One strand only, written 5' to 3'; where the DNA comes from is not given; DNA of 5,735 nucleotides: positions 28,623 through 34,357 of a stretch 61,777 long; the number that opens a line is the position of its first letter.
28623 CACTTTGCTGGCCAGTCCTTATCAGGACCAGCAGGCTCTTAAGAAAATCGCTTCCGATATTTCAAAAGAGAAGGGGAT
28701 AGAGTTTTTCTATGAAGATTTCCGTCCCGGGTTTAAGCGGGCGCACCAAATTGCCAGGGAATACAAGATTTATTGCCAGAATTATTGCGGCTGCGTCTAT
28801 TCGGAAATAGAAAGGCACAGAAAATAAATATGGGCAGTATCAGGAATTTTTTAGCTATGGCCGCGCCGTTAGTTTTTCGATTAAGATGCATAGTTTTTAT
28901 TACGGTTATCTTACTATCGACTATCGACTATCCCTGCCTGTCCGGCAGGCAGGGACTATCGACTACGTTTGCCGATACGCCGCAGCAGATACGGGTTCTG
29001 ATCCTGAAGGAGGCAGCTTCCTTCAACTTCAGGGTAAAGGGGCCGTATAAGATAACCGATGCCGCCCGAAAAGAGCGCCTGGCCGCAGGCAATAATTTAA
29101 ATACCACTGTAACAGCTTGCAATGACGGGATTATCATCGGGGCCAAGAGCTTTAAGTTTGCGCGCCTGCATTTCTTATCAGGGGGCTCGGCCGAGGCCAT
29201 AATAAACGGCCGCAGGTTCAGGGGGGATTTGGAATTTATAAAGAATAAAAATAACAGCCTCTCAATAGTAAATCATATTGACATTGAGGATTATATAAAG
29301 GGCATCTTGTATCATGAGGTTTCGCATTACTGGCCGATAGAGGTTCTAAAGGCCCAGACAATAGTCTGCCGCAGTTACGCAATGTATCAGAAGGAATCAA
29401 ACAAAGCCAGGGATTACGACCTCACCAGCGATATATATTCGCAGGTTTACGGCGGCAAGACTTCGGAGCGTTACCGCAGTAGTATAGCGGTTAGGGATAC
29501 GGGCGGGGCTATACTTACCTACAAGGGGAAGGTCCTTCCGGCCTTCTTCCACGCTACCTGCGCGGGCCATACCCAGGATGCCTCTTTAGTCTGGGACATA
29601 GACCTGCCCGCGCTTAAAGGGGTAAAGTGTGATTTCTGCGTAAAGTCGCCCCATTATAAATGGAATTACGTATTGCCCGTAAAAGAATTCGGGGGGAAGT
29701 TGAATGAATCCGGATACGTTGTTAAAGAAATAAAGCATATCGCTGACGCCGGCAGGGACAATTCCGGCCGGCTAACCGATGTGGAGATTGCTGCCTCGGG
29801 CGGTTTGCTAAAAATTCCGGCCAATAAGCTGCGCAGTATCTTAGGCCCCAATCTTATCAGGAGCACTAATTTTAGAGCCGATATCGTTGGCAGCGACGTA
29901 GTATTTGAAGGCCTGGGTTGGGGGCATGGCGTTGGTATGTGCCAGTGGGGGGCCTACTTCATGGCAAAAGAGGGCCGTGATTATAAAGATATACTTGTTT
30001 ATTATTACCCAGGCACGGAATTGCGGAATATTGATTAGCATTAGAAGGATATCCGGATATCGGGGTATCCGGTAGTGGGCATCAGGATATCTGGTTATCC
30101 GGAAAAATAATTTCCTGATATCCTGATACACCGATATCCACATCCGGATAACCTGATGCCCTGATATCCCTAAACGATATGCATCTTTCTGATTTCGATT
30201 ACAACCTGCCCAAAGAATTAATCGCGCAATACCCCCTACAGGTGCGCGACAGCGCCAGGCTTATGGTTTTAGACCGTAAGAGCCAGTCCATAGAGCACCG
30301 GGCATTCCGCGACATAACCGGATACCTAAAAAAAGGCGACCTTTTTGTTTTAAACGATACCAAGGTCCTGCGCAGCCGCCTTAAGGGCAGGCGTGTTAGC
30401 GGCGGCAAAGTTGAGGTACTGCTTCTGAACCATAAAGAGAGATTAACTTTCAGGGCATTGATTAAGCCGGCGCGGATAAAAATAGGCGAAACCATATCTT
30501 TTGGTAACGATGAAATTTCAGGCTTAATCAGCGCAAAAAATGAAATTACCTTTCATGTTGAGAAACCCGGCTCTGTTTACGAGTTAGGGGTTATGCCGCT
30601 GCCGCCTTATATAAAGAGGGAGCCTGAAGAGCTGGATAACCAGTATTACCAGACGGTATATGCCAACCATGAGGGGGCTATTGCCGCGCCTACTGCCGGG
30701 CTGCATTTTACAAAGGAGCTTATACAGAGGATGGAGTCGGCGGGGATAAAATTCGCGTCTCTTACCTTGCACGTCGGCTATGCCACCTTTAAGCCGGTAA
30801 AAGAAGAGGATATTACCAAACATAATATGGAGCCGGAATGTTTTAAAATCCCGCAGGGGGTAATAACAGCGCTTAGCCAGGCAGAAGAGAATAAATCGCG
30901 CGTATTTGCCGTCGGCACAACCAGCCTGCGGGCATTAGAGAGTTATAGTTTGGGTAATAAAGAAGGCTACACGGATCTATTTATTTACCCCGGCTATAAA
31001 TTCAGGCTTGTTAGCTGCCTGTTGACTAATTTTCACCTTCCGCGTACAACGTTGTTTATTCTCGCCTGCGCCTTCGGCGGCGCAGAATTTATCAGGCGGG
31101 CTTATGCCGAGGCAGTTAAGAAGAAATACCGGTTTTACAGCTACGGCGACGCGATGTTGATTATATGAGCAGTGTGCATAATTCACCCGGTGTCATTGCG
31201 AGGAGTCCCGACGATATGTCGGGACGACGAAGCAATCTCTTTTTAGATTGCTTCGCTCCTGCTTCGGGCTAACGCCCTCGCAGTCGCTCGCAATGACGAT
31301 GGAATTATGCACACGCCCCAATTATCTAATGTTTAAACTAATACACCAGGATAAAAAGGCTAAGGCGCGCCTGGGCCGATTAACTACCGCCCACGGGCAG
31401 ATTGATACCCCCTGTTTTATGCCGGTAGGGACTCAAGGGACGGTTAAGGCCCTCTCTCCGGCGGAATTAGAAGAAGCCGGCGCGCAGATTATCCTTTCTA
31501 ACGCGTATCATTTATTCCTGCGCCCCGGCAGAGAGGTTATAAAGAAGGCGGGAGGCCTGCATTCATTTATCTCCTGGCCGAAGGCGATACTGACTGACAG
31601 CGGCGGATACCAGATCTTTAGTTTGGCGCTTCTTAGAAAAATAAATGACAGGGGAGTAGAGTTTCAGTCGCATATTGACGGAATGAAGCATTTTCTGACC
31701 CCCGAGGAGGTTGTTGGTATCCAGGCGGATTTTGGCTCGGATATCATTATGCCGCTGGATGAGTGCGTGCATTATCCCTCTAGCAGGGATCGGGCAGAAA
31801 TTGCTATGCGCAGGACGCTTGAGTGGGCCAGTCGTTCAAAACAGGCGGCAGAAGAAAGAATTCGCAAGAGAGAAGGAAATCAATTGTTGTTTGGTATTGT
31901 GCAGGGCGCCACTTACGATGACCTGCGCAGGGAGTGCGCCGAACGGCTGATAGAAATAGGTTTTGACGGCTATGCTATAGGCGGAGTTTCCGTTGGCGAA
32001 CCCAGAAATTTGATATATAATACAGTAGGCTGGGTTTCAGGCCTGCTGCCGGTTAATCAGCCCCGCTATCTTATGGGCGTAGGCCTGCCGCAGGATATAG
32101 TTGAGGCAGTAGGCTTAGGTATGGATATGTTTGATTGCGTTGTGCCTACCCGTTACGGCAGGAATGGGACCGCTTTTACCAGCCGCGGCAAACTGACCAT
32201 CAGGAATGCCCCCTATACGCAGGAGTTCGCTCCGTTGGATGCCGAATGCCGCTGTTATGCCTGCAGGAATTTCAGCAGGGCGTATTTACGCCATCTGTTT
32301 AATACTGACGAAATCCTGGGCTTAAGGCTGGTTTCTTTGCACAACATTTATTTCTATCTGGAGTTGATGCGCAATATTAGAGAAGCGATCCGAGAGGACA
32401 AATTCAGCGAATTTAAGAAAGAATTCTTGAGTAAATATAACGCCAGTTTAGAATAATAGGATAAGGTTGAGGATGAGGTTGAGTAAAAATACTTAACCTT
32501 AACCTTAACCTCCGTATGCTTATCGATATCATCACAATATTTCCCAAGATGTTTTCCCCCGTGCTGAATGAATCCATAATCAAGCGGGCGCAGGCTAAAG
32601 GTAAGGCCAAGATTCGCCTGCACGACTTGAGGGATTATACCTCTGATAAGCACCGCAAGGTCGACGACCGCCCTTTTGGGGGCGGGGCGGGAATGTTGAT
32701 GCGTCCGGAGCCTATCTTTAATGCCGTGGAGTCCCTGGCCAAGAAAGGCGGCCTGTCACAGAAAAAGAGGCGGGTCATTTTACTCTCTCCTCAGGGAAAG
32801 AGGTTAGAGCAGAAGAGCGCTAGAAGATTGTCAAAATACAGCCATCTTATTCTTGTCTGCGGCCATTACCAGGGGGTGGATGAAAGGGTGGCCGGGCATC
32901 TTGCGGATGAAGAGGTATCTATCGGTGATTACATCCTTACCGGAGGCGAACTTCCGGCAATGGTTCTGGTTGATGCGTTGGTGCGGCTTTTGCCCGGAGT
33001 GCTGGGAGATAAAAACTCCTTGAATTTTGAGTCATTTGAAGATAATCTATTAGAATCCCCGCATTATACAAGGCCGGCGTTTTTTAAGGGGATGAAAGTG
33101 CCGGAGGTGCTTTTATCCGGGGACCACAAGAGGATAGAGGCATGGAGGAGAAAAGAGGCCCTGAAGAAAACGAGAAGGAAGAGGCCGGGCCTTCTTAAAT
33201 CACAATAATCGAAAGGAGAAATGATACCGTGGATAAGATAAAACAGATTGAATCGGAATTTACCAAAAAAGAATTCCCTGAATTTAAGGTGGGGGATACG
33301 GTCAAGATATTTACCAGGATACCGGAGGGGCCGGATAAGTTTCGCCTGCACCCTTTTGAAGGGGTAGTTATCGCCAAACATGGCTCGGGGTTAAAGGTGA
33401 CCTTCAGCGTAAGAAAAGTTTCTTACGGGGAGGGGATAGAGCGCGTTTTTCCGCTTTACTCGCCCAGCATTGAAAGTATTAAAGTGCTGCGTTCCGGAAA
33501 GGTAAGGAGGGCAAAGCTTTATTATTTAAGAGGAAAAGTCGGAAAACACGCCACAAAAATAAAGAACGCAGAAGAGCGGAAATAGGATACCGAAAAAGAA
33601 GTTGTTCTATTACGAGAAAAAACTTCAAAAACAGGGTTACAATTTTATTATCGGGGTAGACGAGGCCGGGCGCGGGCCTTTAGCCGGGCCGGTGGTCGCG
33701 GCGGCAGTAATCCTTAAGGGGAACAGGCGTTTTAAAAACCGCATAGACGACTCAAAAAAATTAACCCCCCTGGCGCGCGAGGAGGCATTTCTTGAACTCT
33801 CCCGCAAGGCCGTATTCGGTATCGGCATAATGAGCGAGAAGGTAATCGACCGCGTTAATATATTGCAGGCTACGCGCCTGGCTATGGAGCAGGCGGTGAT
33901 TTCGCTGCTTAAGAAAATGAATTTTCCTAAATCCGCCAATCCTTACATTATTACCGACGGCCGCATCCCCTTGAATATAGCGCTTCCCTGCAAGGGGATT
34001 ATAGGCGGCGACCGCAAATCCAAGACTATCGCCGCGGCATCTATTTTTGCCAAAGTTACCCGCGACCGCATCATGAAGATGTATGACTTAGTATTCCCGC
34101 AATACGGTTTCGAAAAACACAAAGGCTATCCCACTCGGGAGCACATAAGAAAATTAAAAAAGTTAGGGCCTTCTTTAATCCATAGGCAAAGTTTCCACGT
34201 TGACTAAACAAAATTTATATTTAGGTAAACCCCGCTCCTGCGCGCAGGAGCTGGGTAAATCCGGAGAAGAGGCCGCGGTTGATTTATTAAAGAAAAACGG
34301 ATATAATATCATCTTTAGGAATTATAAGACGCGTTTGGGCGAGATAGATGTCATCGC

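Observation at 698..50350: Operon boundaries are occupied by long hairpins whose arms are degenerate tandem short words, with different words at different loci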

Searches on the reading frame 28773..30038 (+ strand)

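Call 24: search_protein_families(library=ncbifam, proteins=[window:28773-30038:+], max_evalue=0.00001)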
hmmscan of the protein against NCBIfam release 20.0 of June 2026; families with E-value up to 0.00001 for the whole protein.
window:28773-30038:+ (421 aa): 2 families
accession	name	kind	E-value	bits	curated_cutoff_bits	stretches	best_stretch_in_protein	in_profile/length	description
TIGR02669.1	SpoIID_LytB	domain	1.8e-63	215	83.3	1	165-418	2-269/270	SpoIID/LytB domain-containing protein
TIGR02870.1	spore_II_D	equivalog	2.9e-53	181.1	234.75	1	165-419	68-337/338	stage II sporulation protein D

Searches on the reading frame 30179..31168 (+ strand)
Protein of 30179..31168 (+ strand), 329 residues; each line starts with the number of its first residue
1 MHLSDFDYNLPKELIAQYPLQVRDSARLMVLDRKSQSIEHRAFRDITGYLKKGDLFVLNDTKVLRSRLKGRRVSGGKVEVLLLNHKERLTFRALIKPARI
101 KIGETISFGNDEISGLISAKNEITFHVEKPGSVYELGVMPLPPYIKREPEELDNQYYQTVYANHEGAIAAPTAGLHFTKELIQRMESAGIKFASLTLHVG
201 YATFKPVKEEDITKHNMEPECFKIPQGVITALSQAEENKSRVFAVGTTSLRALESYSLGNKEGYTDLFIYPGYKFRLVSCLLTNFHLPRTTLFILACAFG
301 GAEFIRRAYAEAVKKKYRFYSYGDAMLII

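Call 24: search_protein_families(library=ncbifam, proteins=[window:30179-31168:+], max_evalue=0.00001)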
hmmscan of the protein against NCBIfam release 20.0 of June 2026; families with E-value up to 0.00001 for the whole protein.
window:30179-31168:+ (329 aa): 3 families
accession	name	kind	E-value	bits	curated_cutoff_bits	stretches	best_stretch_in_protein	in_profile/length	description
NF001140.0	PRK00147.1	equivalog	1.7e-125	418.6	324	1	1-329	1-343/346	tRNA preQ1(34) S-adenosylmethionine ribosyltransferase-isomerase QueA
TIGR00113.1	queA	equivalog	5.5e-116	387.3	267.45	1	1-329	2-345/345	tRNA preQ1(34) S-adenosylmethionine ribosyltransferase-isomerase QueA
NF002398.0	PRK01424.1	equivalog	3.5e-76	256.8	588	2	151-328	181-362/366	tRNA preQ1(34) S-adenosylmethionine ribosyltransferase-isomerase QueA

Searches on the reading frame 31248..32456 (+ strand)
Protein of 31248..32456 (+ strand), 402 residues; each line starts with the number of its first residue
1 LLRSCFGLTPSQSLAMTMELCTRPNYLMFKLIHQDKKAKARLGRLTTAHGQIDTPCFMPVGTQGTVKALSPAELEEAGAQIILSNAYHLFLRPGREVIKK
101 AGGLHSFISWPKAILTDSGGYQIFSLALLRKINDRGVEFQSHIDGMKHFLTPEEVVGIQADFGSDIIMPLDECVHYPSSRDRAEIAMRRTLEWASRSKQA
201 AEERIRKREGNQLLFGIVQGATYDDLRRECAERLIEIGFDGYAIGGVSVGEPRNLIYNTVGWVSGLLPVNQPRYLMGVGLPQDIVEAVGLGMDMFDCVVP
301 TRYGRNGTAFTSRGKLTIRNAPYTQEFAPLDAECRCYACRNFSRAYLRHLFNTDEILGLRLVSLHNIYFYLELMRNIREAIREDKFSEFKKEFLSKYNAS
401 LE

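Call 24: search_protein_families(library=ncbifam, proteins=[window:31248-32456:+], max_evalue=0.00001)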
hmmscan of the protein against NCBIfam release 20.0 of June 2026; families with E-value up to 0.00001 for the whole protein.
window:31248-32456:+ (402 aa): 4 families
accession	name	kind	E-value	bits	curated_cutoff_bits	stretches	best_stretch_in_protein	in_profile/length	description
TIGR00430.1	Q_tRNA_tgt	equivalog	1.1e-156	521.5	306.75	1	29-399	1-365/368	tRNA guanosine(34) transglycosylase Tgt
TIGR00449.1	tgt_general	superfamily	6.7e-153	508.9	47.6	1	29-399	1-364/367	tRNA-guanine transglycosylase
TIGR00432.2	arcsn_tRNA_tgt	equivalog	5e-50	170.2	350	2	151-389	102-326/441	tRNA guanosine(15) transglycosylase TgtA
NF040592.1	tRNA_mod_ArcS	equivalog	5.3e-08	31.9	440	1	262-388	120-227/575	archaeosine synthase subunit alpha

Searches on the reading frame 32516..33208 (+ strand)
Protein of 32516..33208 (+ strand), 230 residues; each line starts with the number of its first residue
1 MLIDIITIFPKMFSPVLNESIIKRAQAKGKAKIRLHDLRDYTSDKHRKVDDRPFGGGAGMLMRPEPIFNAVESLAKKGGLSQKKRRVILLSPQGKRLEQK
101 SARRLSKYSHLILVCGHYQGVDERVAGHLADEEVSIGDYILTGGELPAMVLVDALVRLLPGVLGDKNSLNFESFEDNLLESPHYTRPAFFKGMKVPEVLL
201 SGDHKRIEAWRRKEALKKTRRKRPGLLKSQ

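Call 24: search_protein_families(library=ncbifam, proteins=[window:32516-33208:+], max_evalue=0.00001)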
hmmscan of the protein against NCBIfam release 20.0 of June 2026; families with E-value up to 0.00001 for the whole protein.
window:32516-33208:+ (230 aa): 2 families
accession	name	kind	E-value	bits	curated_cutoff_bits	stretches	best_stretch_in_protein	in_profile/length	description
NF000648.1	PRK00026.1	equivalog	6.4e-98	326.3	220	1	1-227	1-221/221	tRNA (guanosine(37)-N1)-methyltransferase TrmD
TIGR00088.1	trmD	equivalog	1.3e-93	312.6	195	1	1-229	1-223/233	tRNA (guanosine(37)-N1)-methyltransferase TrmD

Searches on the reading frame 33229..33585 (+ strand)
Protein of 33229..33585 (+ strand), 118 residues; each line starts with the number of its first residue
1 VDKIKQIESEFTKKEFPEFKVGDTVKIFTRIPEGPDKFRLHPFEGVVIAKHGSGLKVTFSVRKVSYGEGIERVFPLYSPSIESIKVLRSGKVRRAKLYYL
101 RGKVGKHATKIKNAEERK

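Call 40: search_protein_families(library=pfam, proteins=[window:33229-33585:+], max_evalue=0.001)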
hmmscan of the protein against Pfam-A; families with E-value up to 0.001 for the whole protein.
window:33229-33585:+ (118 aa): 1 family
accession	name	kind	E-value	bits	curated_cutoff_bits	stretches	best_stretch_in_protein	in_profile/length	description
PF01245.26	Ribosomal_L19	-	2.8e-42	143.6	22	1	4-112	3-109/111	Ribosomal protein L19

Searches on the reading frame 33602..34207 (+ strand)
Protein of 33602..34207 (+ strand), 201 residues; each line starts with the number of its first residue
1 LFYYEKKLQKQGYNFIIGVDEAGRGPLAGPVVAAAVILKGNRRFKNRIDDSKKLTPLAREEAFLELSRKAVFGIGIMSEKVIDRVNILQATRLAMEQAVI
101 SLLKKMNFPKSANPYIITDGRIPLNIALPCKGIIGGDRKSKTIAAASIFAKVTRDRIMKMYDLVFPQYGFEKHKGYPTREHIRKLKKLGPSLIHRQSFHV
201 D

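Call 40: search_protein_families(library=pfam, proteins=[window:33602-34207:+], max_evalue=0.001)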
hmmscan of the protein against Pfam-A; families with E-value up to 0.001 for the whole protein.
window:33602-34207:+ (201 aa): 1 family
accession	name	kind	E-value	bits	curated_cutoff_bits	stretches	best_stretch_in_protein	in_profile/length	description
PF01351.25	RNase_HII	-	3.4e-34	118.9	25.8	1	17-199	1-197/199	Ribonuclease HII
